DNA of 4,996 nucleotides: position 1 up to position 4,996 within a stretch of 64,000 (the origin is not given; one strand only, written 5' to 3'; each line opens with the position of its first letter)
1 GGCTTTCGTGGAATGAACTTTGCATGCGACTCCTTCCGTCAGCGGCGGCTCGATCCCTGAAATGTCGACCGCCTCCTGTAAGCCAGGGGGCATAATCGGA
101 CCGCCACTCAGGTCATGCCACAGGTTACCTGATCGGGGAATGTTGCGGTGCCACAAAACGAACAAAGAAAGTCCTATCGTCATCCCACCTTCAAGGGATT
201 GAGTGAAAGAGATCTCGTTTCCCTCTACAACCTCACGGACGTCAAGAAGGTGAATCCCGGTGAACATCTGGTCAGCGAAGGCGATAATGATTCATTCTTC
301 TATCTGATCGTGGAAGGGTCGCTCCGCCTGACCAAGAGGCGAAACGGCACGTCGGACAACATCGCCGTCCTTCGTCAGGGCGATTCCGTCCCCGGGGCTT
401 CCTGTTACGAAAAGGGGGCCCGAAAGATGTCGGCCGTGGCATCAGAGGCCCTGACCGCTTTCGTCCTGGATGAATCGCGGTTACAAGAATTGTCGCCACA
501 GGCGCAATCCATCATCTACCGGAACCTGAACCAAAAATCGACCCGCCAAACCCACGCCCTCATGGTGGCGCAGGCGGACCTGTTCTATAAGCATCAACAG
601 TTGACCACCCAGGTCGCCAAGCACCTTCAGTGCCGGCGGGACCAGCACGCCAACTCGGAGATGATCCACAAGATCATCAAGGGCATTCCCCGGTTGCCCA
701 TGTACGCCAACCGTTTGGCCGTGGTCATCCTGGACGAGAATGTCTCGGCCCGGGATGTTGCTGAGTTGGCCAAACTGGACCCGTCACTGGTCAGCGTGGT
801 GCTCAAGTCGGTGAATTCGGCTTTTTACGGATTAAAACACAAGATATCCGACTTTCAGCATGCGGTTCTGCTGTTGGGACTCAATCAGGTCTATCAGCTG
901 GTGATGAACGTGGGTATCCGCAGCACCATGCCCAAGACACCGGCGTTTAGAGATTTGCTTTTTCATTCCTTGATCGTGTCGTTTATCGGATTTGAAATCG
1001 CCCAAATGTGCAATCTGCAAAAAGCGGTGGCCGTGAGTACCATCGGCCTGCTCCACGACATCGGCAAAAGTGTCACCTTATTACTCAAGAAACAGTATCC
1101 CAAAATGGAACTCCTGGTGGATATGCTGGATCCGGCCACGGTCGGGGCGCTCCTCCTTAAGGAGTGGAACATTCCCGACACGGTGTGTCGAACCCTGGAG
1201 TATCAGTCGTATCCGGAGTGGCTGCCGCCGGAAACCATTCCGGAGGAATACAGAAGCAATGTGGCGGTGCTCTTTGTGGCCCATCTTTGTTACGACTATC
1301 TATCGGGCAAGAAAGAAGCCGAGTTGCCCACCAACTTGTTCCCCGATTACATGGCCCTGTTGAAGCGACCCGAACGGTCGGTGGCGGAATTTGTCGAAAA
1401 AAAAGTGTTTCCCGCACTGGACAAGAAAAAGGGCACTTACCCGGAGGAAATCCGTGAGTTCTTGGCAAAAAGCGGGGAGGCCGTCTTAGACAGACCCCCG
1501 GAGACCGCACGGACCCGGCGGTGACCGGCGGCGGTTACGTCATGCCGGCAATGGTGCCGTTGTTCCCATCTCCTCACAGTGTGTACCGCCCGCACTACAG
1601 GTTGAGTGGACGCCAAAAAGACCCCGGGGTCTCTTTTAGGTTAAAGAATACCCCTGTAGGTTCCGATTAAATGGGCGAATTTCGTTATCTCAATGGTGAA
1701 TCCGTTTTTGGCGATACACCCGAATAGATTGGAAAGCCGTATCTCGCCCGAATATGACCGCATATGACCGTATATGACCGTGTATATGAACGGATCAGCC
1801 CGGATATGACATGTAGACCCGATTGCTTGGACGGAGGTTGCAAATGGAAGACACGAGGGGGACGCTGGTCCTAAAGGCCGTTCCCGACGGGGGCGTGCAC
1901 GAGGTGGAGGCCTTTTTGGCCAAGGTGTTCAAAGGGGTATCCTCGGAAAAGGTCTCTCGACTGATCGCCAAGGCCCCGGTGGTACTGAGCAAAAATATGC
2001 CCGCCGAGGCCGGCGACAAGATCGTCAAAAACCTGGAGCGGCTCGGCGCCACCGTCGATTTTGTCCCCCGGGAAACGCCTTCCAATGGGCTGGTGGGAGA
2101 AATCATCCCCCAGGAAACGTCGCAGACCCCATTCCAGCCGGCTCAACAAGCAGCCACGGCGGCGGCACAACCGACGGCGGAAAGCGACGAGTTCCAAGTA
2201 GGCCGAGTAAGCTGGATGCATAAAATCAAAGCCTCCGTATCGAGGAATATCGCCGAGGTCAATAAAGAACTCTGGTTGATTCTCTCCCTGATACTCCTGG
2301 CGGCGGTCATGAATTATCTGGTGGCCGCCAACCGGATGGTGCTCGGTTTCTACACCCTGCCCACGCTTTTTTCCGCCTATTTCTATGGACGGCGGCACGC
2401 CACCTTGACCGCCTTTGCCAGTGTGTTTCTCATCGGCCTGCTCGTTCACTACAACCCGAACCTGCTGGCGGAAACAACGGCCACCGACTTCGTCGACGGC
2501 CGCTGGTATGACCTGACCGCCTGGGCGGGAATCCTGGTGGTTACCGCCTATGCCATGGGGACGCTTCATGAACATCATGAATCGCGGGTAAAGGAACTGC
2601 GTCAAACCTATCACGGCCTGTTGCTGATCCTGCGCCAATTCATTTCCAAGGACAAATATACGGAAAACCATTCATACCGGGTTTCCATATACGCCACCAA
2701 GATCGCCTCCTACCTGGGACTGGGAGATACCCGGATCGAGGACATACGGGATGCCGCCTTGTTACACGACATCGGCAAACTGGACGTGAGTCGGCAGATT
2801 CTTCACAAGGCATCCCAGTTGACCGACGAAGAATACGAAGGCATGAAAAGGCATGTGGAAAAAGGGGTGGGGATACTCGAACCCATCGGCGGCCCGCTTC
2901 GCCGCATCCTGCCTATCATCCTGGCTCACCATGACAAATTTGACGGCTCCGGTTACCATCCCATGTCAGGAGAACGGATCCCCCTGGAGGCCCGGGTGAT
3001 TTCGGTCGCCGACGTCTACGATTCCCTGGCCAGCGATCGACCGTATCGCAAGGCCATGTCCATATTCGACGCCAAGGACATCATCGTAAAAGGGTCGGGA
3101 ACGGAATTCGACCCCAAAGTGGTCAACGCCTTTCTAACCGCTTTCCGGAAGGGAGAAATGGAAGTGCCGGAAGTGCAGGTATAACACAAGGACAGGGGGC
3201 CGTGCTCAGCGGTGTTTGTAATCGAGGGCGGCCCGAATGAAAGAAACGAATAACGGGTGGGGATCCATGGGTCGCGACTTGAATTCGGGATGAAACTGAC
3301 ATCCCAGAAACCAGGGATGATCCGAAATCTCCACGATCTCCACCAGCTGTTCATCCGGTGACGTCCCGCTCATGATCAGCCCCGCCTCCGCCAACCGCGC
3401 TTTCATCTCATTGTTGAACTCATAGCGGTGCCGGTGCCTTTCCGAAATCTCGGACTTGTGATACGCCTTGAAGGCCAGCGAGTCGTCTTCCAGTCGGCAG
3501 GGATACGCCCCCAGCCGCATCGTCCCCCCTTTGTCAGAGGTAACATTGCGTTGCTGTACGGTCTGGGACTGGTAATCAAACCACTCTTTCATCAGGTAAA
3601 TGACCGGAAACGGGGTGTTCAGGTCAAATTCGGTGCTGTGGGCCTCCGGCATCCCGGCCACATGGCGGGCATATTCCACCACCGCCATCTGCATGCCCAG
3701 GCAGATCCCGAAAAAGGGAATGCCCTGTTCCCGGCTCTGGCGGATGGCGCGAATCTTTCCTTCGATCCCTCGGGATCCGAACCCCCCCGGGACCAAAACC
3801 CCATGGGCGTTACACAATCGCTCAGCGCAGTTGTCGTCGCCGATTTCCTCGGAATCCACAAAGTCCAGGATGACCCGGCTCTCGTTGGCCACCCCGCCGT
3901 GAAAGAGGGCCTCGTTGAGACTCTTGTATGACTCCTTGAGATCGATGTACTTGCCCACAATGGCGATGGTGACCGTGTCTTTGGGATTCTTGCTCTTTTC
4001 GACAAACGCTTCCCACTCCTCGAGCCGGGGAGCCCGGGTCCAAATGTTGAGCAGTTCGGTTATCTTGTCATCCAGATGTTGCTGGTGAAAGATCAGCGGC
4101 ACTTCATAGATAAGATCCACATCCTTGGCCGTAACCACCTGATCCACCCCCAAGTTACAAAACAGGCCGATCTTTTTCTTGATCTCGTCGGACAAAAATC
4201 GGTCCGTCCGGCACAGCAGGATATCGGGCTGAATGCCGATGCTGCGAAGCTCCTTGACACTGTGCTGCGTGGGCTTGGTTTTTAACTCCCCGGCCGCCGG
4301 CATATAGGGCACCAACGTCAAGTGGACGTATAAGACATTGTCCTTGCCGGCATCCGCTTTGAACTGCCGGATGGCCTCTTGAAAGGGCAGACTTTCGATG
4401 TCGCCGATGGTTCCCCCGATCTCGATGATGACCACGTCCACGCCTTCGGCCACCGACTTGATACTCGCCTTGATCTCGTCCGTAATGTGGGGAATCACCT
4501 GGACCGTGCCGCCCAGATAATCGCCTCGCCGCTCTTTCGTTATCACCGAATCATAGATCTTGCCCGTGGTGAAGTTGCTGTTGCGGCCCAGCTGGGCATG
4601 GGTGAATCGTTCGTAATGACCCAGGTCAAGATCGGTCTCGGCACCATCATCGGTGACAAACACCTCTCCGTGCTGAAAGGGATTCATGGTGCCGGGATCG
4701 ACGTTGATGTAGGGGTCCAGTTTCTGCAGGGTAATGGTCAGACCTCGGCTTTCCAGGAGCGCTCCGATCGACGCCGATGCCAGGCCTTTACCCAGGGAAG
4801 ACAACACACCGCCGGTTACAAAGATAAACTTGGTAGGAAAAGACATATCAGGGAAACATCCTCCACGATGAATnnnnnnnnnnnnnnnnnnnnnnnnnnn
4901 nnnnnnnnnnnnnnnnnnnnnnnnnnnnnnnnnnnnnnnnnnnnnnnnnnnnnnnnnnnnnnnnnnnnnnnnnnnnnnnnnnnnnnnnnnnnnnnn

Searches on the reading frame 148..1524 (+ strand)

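Call 27: search_protein_families(library=pfam, proteins=[window:148-1524:+])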
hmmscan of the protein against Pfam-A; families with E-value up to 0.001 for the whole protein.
window:148-1524:+ (458 aa): 3 families
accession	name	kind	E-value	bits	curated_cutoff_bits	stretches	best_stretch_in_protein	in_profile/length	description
PF08668.18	HDOD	-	1.1e-33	116.8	22.9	1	180-354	1-194/196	HDOD domain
PF00027.35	cNMP_binding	-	1.7e-11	44.4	27.5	1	33-115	2-85/89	Cyclic nucleotide-binding domain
PF01966.28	HD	-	3.3e-07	31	22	1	273-358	4-90/116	HD domain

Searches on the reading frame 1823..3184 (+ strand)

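Call 27: search_protein_families(library=pfam, proteins=[window:1823-3184:+])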
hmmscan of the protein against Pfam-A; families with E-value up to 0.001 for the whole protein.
window:1823-3184:+ (453 aa): 4 families
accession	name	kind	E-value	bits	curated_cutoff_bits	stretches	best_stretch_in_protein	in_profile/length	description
PF13487.12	HD_5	-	3e-28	99.1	27.2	1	276-433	10-170/170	HD domain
PF01966.28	HD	-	1.1e-21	77.7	22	1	282-400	3-114/116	HD domain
PF08668.18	HDOD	-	3.1e-05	24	22.9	1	282-340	97-153/196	HDOD domain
PF05231.19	MASE1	-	3.5e-05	23.5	29.8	1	146-224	192-273/299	MASE1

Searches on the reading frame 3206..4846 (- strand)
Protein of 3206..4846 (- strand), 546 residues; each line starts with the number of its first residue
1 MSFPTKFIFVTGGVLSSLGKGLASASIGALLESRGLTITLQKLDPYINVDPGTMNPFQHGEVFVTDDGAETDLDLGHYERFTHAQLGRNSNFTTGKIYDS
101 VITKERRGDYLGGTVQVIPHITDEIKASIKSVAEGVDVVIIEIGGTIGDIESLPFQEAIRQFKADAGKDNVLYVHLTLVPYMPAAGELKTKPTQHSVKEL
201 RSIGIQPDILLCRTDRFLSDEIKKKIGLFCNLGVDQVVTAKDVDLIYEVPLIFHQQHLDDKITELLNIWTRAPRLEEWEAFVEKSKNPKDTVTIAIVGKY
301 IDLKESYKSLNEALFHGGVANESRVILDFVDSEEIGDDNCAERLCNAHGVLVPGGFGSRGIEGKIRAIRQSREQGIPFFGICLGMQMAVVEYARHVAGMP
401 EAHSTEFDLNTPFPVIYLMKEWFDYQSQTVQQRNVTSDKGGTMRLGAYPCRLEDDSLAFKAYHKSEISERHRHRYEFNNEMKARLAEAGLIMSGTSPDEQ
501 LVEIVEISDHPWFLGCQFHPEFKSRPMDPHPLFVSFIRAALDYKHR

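Call 27: search_protein_families(library=pfam, proteins=[window:3206-4846:-])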
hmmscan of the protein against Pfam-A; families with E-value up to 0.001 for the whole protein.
window:3206-4846:- (546 aa): 3 families
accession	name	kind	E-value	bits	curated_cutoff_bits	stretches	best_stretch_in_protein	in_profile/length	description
PF06418.20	CTP_synth_N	-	5.7e-126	419.7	26.1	1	6-268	1-265/265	CTP synthase N-terminus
PF00117.34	GATase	-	1.7e-38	132.7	22.8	1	304-538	3-189/190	Glutamine amidotransferase class-I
PF07722.19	Peptidase_C26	-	6.6e-08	33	20.5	1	367-521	97-219/219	Peptidase C26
